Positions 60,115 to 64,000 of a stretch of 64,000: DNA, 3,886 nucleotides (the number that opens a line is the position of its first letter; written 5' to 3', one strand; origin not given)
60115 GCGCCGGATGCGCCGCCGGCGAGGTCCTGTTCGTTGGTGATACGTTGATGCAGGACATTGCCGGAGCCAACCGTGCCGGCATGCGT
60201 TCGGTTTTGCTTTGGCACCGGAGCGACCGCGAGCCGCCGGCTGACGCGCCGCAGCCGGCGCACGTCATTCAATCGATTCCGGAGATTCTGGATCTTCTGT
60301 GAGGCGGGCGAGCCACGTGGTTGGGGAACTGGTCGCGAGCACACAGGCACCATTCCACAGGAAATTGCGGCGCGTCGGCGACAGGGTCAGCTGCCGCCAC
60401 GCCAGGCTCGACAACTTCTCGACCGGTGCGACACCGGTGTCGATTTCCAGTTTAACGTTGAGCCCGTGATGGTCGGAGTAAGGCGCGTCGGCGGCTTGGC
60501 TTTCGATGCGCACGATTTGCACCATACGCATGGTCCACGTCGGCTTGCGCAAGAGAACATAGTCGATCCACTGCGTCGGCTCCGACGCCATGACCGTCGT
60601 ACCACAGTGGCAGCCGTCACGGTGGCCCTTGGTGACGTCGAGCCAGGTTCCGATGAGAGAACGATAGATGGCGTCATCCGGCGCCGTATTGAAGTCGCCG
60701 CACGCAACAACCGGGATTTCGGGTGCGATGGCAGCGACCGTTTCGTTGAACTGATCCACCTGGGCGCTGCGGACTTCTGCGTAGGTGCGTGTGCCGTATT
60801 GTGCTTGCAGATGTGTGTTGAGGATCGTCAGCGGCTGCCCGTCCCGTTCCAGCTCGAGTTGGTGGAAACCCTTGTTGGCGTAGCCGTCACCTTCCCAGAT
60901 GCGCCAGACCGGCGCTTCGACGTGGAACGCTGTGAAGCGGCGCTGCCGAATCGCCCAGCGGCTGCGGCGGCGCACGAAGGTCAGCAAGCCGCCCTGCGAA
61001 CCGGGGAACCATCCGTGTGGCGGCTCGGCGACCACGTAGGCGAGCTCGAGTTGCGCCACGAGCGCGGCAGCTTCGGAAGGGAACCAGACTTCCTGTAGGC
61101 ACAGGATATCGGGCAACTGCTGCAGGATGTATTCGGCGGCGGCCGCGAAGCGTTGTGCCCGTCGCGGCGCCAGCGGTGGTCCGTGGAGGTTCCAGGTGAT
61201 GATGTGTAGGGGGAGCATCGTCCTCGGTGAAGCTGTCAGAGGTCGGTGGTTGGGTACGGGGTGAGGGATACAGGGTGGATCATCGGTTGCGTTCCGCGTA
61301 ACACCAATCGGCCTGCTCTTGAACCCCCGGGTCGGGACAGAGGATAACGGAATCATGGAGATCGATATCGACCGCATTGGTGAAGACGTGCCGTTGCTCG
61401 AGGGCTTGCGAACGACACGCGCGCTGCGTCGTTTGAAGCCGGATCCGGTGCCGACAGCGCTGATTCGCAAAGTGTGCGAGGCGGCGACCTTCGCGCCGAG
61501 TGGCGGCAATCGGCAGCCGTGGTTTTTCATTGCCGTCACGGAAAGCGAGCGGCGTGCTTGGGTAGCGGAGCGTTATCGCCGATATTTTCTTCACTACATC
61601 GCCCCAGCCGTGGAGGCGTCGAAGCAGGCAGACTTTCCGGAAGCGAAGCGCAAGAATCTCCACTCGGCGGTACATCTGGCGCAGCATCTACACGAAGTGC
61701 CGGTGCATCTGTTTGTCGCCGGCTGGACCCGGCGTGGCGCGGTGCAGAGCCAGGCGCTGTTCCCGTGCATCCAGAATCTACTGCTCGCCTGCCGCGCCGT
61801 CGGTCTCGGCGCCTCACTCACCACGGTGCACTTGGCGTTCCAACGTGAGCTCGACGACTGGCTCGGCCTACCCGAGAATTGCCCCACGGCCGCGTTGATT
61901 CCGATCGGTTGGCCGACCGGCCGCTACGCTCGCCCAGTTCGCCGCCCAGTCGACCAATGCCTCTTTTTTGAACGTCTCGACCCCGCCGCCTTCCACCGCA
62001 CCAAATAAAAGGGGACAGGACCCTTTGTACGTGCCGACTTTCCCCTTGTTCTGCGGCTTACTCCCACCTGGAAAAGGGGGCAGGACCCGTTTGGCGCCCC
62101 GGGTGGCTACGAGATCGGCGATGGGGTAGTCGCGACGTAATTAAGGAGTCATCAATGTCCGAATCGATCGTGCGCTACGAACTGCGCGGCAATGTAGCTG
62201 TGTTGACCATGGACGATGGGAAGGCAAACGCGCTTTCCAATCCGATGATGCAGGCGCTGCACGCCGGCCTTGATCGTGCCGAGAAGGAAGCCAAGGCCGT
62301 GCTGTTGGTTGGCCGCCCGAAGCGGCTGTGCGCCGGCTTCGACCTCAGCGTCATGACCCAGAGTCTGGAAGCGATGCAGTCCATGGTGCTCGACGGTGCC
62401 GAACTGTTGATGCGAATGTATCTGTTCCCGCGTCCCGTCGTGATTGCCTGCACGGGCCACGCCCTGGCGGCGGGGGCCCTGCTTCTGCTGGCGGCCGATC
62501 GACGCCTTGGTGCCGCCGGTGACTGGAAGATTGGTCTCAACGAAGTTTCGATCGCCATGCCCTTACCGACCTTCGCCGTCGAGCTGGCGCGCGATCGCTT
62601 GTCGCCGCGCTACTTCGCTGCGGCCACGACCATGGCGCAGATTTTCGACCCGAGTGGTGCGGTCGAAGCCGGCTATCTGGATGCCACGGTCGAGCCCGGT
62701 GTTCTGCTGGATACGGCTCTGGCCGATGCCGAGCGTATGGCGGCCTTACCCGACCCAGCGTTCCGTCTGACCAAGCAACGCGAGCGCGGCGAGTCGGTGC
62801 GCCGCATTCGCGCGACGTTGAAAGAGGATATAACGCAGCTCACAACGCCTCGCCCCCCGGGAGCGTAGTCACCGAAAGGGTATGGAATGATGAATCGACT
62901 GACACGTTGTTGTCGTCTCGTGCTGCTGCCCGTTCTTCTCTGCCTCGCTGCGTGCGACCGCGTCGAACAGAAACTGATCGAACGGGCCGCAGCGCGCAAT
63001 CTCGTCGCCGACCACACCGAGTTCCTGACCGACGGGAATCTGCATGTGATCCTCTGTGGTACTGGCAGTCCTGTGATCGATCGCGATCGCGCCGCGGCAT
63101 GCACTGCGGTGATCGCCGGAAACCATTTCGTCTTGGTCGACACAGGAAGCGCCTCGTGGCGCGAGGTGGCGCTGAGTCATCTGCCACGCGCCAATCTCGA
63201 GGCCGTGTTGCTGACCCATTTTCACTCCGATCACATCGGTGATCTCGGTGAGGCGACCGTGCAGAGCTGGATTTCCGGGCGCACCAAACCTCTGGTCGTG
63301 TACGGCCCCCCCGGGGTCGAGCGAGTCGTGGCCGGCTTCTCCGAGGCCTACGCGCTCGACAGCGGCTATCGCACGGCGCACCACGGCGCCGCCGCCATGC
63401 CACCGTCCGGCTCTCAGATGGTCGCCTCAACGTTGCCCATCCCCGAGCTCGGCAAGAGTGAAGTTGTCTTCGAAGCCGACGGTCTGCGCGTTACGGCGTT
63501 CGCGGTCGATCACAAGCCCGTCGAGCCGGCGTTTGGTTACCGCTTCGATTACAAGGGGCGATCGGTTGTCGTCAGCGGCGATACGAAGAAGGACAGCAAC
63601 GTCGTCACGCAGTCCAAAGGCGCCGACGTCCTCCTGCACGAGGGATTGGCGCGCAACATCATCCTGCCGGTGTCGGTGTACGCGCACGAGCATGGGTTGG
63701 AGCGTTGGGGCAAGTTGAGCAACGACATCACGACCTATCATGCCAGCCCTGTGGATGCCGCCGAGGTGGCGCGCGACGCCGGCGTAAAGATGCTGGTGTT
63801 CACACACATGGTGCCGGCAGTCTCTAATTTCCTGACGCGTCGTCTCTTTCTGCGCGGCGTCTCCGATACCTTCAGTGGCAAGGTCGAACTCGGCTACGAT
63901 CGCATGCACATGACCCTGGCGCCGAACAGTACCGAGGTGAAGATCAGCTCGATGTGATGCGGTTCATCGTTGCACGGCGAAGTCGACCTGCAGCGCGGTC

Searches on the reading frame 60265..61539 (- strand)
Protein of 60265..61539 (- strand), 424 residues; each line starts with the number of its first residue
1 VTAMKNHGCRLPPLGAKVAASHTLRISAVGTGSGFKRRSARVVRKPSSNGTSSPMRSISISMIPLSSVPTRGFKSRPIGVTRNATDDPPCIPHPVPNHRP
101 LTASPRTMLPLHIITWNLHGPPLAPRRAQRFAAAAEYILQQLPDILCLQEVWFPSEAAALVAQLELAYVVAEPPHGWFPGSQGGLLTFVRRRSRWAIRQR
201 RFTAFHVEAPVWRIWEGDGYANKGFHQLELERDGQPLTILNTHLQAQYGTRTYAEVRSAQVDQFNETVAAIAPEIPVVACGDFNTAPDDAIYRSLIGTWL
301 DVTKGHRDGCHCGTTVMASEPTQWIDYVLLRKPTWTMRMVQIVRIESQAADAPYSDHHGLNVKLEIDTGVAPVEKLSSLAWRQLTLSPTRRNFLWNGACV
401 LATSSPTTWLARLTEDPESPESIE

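Call 43: search_protein_families(library=pfam, max_evalue=0.000001, proteins=[window:60265-61539:-])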
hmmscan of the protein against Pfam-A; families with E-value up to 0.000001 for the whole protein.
window:60265-61539:- (424 aa): 1 family
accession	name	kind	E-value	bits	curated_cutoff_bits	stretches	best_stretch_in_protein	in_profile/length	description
PF03372.29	Exo_endo_phos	-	1.7e-18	67.6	24.5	1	114-357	1-225/225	Endonuclease/Exonuclease/phosphatase family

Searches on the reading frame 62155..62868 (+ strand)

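Call 43: search_protein_families(library=pfam, max_evalue=0.000001, proteins=[window:62155-62868:+])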
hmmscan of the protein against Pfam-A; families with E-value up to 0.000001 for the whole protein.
window:62155-62868:+ (237 aa): 2 families
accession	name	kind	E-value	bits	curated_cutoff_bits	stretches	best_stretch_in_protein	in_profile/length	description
PF00378.25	ECH_1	-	2.1e-22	80.1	27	1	11-209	3-204/251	Enoyl-CoA hydratase/isomerase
PF16113.10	ECH_2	-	8.7e-08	32.5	27.2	1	23-118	11-113/335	Enoyl-CoA hydratase/isomerase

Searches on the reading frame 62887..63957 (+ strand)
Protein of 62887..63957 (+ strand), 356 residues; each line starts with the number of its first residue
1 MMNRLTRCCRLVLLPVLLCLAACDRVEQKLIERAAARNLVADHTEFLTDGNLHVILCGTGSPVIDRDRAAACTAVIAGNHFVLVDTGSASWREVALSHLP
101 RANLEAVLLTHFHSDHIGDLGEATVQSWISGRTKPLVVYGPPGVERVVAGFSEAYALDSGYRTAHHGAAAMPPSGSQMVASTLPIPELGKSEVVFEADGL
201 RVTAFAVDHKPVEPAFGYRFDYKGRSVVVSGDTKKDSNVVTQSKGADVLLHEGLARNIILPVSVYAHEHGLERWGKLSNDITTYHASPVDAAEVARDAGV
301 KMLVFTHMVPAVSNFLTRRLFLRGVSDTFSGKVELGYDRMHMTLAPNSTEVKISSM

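Call 43: search_protein_families(library=pfam, max_evalue=0.000001, proteins=[window:62887-63957:+])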
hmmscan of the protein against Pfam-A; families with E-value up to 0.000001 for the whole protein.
window:62887-63957:+ (356 aa): 2 families
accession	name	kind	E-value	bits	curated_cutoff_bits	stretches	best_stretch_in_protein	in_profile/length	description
PF12706.13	Lactamase_B_2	-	2.5e-20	73.4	27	1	82-308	3-200/200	Beta-lactamase superfamily domain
PF00753.33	Lactamase_B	-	6.3e-12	46.3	22.7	1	69-273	5-162/196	Metallo-beta-lactamase superfamily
